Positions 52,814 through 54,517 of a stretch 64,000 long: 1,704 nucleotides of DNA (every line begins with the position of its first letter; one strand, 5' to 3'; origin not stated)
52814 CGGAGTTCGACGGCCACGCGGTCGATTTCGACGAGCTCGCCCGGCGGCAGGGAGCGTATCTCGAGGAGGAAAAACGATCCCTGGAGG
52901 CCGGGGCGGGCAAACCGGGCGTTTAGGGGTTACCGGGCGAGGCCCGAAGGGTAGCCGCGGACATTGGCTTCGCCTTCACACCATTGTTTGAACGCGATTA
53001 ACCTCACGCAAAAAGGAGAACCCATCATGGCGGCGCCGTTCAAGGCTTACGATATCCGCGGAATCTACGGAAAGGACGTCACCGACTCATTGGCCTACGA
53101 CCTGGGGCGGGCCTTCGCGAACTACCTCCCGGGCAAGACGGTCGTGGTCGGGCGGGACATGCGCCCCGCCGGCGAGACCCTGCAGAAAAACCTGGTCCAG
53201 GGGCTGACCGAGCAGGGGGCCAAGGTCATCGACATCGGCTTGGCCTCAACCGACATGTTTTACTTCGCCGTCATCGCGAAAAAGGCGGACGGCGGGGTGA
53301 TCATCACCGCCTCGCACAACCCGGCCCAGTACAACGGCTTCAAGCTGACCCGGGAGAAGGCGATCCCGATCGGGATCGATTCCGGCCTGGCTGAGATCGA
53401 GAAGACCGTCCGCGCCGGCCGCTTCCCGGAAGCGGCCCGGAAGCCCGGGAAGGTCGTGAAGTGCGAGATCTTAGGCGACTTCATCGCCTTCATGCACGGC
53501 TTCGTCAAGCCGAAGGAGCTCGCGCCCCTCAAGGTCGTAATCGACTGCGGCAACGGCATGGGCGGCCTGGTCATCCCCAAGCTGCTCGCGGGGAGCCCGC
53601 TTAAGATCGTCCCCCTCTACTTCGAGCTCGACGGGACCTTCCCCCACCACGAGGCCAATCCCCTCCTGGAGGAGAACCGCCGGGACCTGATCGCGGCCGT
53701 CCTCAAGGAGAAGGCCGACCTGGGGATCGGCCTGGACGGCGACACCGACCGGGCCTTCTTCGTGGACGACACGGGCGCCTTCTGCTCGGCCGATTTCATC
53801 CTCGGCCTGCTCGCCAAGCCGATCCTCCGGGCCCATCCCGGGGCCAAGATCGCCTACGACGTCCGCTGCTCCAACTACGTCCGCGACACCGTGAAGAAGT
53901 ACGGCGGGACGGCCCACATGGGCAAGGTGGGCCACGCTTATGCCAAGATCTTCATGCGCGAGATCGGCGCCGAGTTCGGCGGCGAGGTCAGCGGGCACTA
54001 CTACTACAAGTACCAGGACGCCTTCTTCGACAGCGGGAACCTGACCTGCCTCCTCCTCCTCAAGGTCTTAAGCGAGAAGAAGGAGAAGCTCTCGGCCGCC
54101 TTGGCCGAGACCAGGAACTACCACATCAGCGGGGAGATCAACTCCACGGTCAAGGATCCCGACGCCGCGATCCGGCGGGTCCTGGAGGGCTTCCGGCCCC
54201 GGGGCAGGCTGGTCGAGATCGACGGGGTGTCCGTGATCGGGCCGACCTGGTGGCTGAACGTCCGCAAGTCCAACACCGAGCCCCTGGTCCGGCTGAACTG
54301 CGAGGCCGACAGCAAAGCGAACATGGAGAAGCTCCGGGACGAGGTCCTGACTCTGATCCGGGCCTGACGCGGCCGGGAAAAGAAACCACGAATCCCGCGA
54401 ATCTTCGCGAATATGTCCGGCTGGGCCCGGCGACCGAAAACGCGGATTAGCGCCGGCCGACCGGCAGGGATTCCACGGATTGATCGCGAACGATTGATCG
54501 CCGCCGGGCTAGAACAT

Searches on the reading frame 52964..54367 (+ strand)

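Call 12: search_protein_families(library=pfam, proteins=[window:52964-54367:+], max_evalue=0.001)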
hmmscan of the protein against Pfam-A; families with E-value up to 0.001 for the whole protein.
window:52964-54367:+ (467 aa): 4 families
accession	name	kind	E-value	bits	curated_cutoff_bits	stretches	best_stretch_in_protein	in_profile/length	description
PF02878.22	PGM_PMM_I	-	1.4e-37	128.9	22.5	1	26-153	4-135/138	Phosphoglucomutase/phosphomannomutase, alpha/beta/alpha domain I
PF02879.22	PGM_PMM_II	-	2.1e-20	73.6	29.3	1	181-271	11-103/103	Phosphoglucomutase/phosphomannomutase, alpha/beta/alpha domain II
PF02880.22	PGM_PMM_III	-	3.1e-20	72.9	20.7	1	277-382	3-110/115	Phosphoglucomutase/phosphomannomutase, alpha/beta/alpha domain III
PF00408.26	PGM_PMM_IV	-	2.7e-11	43.8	23.1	1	391-462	1-66/68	Phosphoglucomutase/phosphomannomutase, C-terminal domain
